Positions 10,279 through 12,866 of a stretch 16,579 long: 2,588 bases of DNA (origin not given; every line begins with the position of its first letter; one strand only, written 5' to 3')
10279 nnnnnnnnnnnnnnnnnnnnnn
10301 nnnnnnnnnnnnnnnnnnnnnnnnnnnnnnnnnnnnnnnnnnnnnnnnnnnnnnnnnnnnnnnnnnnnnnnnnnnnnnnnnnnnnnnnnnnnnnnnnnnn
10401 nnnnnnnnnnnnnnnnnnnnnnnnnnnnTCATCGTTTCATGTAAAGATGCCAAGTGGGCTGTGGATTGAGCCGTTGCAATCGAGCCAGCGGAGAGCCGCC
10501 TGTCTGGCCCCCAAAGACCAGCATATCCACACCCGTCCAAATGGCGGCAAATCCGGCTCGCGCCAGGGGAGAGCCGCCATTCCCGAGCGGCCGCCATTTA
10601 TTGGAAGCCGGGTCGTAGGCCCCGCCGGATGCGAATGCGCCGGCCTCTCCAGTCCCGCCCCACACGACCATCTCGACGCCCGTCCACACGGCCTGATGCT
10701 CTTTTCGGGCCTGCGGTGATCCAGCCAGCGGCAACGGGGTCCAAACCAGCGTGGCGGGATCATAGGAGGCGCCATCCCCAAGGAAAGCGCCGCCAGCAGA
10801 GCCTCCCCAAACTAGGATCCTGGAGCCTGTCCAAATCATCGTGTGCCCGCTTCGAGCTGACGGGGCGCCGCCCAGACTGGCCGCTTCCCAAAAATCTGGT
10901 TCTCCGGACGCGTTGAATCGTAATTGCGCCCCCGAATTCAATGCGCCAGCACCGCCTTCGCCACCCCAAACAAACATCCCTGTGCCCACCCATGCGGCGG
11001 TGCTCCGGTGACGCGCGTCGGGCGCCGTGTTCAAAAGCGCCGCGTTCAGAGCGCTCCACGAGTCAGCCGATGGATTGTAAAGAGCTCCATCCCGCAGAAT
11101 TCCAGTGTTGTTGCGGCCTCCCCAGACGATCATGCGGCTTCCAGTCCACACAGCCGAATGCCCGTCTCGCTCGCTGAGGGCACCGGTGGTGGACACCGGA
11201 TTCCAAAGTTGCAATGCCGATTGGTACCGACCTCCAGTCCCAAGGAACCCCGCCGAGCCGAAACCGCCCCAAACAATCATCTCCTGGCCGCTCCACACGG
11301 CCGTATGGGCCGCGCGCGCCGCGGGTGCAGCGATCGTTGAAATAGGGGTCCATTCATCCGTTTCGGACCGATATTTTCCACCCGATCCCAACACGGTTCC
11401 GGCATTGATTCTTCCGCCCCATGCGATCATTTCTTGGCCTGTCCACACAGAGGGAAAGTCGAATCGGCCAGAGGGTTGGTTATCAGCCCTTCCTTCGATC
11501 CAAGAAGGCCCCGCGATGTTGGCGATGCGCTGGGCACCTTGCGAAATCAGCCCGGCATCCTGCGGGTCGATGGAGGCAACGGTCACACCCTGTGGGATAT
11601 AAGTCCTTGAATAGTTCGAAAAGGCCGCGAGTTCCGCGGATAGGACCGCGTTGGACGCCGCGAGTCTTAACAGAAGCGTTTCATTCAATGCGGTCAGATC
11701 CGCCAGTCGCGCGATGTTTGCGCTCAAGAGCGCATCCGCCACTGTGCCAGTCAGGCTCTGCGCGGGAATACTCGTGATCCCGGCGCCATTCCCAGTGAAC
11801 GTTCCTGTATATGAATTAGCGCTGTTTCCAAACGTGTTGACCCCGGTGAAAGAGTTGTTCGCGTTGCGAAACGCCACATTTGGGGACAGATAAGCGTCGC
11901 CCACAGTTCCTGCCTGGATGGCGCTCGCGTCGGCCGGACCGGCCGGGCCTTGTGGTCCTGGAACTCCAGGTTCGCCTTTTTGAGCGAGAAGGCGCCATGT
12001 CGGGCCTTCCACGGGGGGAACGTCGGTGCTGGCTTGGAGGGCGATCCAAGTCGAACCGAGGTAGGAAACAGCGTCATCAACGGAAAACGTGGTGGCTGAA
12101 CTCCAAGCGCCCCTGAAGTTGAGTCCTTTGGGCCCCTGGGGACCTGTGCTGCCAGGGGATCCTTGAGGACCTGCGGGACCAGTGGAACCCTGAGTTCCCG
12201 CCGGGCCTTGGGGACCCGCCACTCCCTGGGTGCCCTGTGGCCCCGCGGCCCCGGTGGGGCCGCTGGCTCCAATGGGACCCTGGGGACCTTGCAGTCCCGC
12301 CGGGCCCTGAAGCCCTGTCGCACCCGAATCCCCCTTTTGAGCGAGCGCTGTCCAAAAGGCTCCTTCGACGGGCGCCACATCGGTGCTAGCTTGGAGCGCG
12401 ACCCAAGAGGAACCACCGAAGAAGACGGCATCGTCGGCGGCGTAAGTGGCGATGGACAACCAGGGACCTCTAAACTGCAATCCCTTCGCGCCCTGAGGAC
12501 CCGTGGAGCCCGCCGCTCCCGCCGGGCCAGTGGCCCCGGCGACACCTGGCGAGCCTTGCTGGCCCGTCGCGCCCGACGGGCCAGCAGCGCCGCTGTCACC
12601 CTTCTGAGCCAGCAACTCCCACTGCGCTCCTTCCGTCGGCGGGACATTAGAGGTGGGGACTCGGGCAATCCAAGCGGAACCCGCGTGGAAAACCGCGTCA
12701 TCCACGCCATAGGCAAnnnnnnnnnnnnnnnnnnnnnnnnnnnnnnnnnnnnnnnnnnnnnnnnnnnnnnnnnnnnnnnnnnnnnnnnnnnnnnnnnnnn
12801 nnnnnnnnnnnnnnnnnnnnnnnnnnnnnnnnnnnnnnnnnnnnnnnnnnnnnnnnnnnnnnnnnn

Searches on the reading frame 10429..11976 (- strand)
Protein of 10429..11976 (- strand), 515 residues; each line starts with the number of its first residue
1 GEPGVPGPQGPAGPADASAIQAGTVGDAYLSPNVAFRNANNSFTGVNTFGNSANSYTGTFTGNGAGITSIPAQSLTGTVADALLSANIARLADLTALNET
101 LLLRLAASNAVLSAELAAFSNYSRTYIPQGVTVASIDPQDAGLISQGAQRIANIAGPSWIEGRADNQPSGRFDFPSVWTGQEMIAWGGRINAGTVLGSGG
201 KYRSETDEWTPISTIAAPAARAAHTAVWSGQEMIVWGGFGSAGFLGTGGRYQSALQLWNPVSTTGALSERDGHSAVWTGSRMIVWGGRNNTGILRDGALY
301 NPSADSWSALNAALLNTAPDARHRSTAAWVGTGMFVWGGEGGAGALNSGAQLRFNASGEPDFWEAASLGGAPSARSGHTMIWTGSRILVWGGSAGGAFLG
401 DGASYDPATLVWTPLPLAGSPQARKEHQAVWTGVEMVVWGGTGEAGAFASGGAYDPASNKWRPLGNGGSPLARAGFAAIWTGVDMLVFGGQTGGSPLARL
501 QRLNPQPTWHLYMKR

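Call 11: find_homologous_proteins(query=window:10429-11976:-, max_evalue=0.00001)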
Query window:10429-11976:- (515 aa): 3857 proteins with E <= 0.00001 among 8000 candidates; the best 120 are listed.
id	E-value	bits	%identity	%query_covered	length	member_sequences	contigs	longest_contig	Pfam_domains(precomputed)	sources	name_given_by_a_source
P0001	4.4e-219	747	41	66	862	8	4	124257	PF07646.22,PF13418.13,PF13964.13,PF24681.2,PF13854.13,PF13415.13,PF24981.2,PF01344.32,PF25210.2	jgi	jgi:N-acetylneuraminic acid mutarotase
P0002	4.0e-188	645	41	69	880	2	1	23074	PF07646.22,PF13964.13,PF24681.2,PF13854.13,PF13415.13,PF24981.2,PF01344.32,PF25210.2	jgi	jgi:N-acetylneuraminic acid mutarotase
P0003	7.4e-179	614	41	67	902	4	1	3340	PF07646.22,PF13964.13,PF24681.2,PF13415.13,PF24981.2,PF01344.32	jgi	jgi:N-acetylneuraminic acid mutarotase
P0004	9.6e-179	614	41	69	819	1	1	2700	PF13964.13,PF24681.2,PF13415.13,PF24981.2,PF01344.32,PF25210.2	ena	-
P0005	1.3e-174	600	38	63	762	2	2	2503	PF07646.22,PF13418.13,PF13964.13,PF24681.2,PF13854.13,PF13415.13,PF24981.2,PF01344.32,PF25210.2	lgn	-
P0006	3.9e-173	595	41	66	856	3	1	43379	PF07646.22,PF13418.13,PF13964.13,PF24681.2,PF13854.13,PF13415.13,PF24981.2,PF01344.32,PF25210.2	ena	-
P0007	2.1e-172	593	43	65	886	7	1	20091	PF07646.22,PF13964.13,PF24681.2,PF13854.13,PF13415.13,PF24981.2,PF01344.32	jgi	-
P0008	8.9e-172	591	36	82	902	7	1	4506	PF07646.22,PF13418.13,PF13964.13,PF24681.2,PF13415.13,PF24981.2,PF01344.32,PF25210.2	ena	-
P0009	1.1e-170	587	43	63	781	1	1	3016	PF07646.22,PF13418.13,PF13964.13,PF24681.2,PF13854.13,PF13415.13,PF24981.2,PF01344.32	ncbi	-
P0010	1.1e-170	587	43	63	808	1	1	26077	PF24996.1,PF07646.22,PF13964.13,PF24681.2,PF13854.13,PF13415.13,PF24981.2,PF01344.32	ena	-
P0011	2.7e-170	586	39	70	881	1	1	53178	PF13418.13,PF13964.13,PF24681.2,PF13854.13,PF13415.13,PF24981.2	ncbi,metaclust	ncbi:MAG: hypothetical protein A2Y62_14410, partial [Candidatus Fischerbacteria bacterium RBG_13_37_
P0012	1.9e-168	580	62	85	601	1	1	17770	PF24996.1,PF07646.22,PF13418.13,PF24681.2,PF13854.13,PF13415.13,PF24981.2,PF01344.32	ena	-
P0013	2.4e-167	576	43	63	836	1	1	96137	PF24996.1,PF07646.22,PF13418.13,PF13964.13,PF24681.2,PF13415.13,PF24981.2,PF01344.32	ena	-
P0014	4.0e-165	569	43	63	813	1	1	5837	PF07646.22,PF13418.13,PF13964.13,PF24681.2,PF13854.13,PF13415.13,PF24981.2,PF01344.32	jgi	jgi:N-acetylneuraminic acid mutarotase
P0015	1.2e-164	567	43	66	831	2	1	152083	PF07646.22,PF13964.13,PF24681.2,PF13854.13,PF13415.13,PF24981.2,PF01344.32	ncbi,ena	-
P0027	1.7e-154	534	59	85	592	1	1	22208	PF24996.1,PF07646.22,PF13418.13,PF24681.2,PF13854.13,PF13415.13,PF24981.2,PF01344.32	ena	-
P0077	1.1e-140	488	46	100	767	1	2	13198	PF13418.13,PF13964.13,PF24681.2,PF13854.13,PF13415.13,PF24981.2,PF01344.32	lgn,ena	-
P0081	7.4e-139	482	57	85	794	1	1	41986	PF01391.24,PF13418.13,PF24681.2,PF13415.13,PF24981.2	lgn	-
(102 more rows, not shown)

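Call 13: find_related_loci(query=window:10429-11976:-, collection=genome_contigs, flank=10000)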
Query window:10429-11976:- (515 aa) in genome_contigs; peptide patterns used: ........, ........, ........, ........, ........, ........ (x = any residue, [..] = any of these).
168 stretches matched a pattern; 96 encode a relative of the query (tblastn E <= 1e-3); the best 80 are kept; 78 distinct loci.
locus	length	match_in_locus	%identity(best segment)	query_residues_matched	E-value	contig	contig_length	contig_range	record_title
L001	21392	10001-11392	47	54-514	2e-119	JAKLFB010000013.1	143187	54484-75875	MAG: Verrucomicrobia bacterium isolate RA.bin147 RA.bin147_13, whole genome shotgun sequence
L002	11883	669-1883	48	105-514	8e-118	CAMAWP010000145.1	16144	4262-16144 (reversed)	MAG: Akkermansia muciniphila isolate MaH-09apr19-44 genome assembly, contig: MaH-09apr19-C8924, whole genome shotgun seq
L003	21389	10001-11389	46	49-514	1e-117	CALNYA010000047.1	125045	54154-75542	MAG: uncultured Verrucomicrobiota bacterium isolate LOGT_bin.0235 genome assembly, contig: contig_92669, whole genome sh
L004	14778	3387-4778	46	54-514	2e-113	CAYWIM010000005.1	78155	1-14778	MAG TPA_asm: uncultured Verrucomicrobiota bacterium isolate SRP263991_co5_619 genome assembly, contig: NODE_731_length_7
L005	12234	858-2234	43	45-514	2e-112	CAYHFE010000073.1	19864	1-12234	MAG TPA_asm: uncultured Verrucomicrobiota bacterium isolate ERP119702_co1_132 genome assembly, contig: NODE_2997_length_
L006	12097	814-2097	44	63-514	6e-112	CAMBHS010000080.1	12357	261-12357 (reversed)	MAG: Akkermansia muciniphila isolate TH-11nov19-208 genome assembly, contig: TH-11nov19-C12813, whole genome shotgun seq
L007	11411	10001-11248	47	99-514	9e-112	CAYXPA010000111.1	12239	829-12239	MAG TPA_asm: uncultured Verrucomicrobiota bacterium isolate binchicken_co107_206 genome assembly, contig: NODE_11955_len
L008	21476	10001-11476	43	16-514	6e-108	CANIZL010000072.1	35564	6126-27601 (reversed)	MAG: Verrucomicrobia bacterium isolate RH-18aug17-364 genome assembly, contig: RH-18aug17-C2746, whole genome shotgun se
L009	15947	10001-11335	43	67-514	1e-107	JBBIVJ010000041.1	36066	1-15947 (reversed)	MAG: Verrucomicrobiales bacterium isolate ESF170215_bin_74 NODE_657_length_36066_cov_7.84335, whole genome shotgun seque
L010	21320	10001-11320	46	48-497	5e-107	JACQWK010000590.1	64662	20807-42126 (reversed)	MAG: Verrucomicrobia bacterium isolate NC_groundwater_1487_Ag_S-0.65um_59_29 S_p65_S5_coassembly_k141_4345160, whole gen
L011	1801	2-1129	45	143-514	4e-95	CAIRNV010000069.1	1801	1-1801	MAG: uncultured Verrucomicrobia bacterium isolate LaPlata-a_bin-0377 genome assembly, contig: bin-0377:069/492, whole ge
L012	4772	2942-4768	44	144-505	8e-76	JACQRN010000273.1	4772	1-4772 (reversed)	MAG: Planctomycetota bacterium isolate NC_groundwater_1360_Ag_S-0.2um_70_32 S_p2_S4_coassembly_k141_3314588, whole genom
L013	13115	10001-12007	41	153-505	5e-75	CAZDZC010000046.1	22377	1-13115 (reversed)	MAG TPA_asm: uncultured Acidobacteriota bacterium isolate SRP319275_co4_107 genome assembly, contig: NODE_1262_length_22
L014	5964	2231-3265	40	151-506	4e-75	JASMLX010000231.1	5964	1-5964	MAG: Candidatus Poribacteria bacterium isolate Arabian9_MAG_50 NODE_231_length_5964_cov_6.184984, whole genome shotgun s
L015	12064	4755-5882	42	158-506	2e-74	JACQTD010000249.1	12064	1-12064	MAG: Acidobacteria bacterium isolate NC_groundwater_1402_Ag_S-0.65um_60_18 S_p65_S5_coassembly_k141_3637344, whole genom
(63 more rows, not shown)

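Call 31: find_encoding_contigs(protein=P0081, flank=8000, max_places=2)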
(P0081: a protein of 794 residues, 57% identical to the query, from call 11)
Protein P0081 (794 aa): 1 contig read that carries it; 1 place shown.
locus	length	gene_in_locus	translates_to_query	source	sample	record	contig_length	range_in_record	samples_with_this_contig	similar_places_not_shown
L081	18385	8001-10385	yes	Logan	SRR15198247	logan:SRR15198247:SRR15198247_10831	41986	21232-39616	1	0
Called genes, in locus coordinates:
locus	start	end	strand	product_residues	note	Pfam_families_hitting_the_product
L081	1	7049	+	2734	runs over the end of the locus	-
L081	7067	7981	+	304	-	PF18884:TSP3_bac (faint)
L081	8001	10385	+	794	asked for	PF01391:Collagen, PF13415:Beta-prop_FBX42, PF24681:Kelch_KLHDC2_KLHL20_DRC7, PF24981:Beta-prop_ATRN-LZTR1, PF24681:Kelch_KLHDC2_KLHL20_DRC7, PF24981:Beta-prop_ATRN-LZTR1, PF24681:Kelch_KLHDC2_KLHL20_DRC7, PF13415:Beta-prop_FBX42, +2 more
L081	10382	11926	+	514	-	PF00404:Dockerin_1 (weak)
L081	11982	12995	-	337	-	PF08240:ADH_N, PF00107:ADH_zinc_N, PF13602:ADH_zinc_N_2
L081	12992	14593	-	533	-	PF08757:CotH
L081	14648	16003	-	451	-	PF02518:HATPase_c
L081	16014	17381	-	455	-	PF00072:Response_reg, PF00158:Sigma54_activat, PF14532:Sigma54_activ_2, PF00004:AAA (weak), PF07724:AAA_2 (weak), PF07728:AAA_5 (weak), PF25601:AAA_lid_14, PF02954:HTH_8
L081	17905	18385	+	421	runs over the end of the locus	PF25919:BSH_CusB (faint), PF25984:BSH_YknX (weak)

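Call 32: find_encoding_contigs(protein=P0012, flank=8000, max_places=2)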
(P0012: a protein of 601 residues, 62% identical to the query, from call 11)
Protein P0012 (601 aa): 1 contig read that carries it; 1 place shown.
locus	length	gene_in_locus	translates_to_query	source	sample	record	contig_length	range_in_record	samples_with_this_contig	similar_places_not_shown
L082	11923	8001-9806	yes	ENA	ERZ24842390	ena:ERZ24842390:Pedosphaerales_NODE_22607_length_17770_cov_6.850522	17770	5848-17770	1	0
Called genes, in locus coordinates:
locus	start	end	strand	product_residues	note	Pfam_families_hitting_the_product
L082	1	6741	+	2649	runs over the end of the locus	-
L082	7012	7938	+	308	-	PF18884:TSP3_bac (faint)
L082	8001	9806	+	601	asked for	PF13415:Beta-prop_FBX42, PF13854:Kelch_HCF (faint), PF24681:Kelch_KLHDC2_KLHL20_DRC7, PF24981:Beta-prop_ATRN-LZTR1, PF13418:Beta-prop_TYW4 (weak), PF13415:Beta-prop_FBX42, PF24681:Kelch_KLHDC2_KLHL20_DRC7, PF13415:Beta-prop_FBX42, +3 more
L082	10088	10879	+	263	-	-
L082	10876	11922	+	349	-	?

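Call 47: search_protein_families(library=pfam, proteins=[P0012], max_evalue=0.1)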
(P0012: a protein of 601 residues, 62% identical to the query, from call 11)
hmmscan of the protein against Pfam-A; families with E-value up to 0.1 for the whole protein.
P0012 (601 aa): 9 families
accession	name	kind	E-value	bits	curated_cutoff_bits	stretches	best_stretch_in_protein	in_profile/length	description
PF24681.1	Kelch_KLHDC2_KLHL20_DRC7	-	1.9e-44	152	50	2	248-425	38-221/221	KLHDC2/KLHL20/DRC7 Kelch-repeats domain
PF24981.1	Beta-prop_ATRN-LZTR1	-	3.2e-24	86.1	50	2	248-483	27-284/289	Attractin/LZTR1 beta-propeller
PF01344.31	Kelch_1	-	4.8e-13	48.8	20.1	3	460-503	1-44/46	Kelch motif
PF13415.12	Kelch_3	-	1.3e-11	44.8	22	1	368-414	1-46/48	Galactose oxidase, central domain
PF13418.12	Kelch_4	-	1e-10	41.8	21.6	1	370-405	14-48/49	Galactose oxidase, central domain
PF13854.13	Kelch_HCF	-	7.4e-10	39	113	1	346-428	3-87/345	Host cell factor, Kelch-repeats domain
PF07646.21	Kelch_2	-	1.4e-09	37.9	21.3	2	368-402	11-47/48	Kelch motif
PF24996.1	NANM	-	9.8e-06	25.1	45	1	346-426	42-125/350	N-acetylneuraminate epimerase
PF13964.12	Kelch_6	-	3e-05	24.3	25.3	0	260-304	2-46/50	Kelch motif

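Call 60: search_protein_families(library=phrogs, proteins=[window:10432-11931:-], max_evalue=0.001)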
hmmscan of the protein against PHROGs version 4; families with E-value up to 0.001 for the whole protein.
window:10432-11931:- (500 aa): 1 family
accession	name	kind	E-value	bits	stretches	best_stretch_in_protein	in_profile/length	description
phrog_16216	-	unknown function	3e-08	34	0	165-295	256-384/418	-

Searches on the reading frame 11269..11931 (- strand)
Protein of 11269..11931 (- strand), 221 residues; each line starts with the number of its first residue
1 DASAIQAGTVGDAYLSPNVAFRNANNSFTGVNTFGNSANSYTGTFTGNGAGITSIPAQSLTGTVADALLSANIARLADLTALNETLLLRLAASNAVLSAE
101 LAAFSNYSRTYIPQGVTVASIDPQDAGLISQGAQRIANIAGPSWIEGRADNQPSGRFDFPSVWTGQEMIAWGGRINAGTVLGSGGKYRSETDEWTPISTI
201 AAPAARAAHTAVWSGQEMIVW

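Call 47: search_protein_families(library=pfam, proteins=[window:11269-11931:-], max_evalue=0.1)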
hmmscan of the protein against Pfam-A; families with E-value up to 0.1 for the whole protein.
window:11269-11931:- (221 aa): 2 families
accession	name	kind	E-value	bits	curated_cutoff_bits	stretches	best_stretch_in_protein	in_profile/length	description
PF24681.1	Kelch_KLHDC2_KLHL20_DRC7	-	6.6e-05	22.7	50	1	151-221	46-119/221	KLHDC2/KLHL20/DRC7 Kelch-repeats domain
PF24981.1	Beta-prop_ATRN-LZTR1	-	0.0033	17.2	50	1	143-216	26-102/289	Attractin/LZTR1 beta-propeller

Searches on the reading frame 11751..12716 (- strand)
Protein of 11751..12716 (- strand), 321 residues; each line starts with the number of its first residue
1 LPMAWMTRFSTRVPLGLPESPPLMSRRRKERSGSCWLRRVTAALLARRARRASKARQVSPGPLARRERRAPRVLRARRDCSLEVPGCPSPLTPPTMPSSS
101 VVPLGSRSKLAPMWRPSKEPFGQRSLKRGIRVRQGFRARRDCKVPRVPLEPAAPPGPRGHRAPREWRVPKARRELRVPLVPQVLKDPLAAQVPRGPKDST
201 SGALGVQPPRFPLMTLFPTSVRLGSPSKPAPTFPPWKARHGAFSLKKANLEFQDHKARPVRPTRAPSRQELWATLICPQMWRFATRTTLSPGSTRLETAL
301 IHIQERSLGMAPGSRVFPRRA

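Call 59: search_protein_families(library=pfam, proteins=[window:11751-12716:-], max_evalue=0.01)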
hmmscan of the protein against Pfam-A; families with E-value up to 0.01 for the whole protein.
window:11751-12716:- (321 aa): 0 families
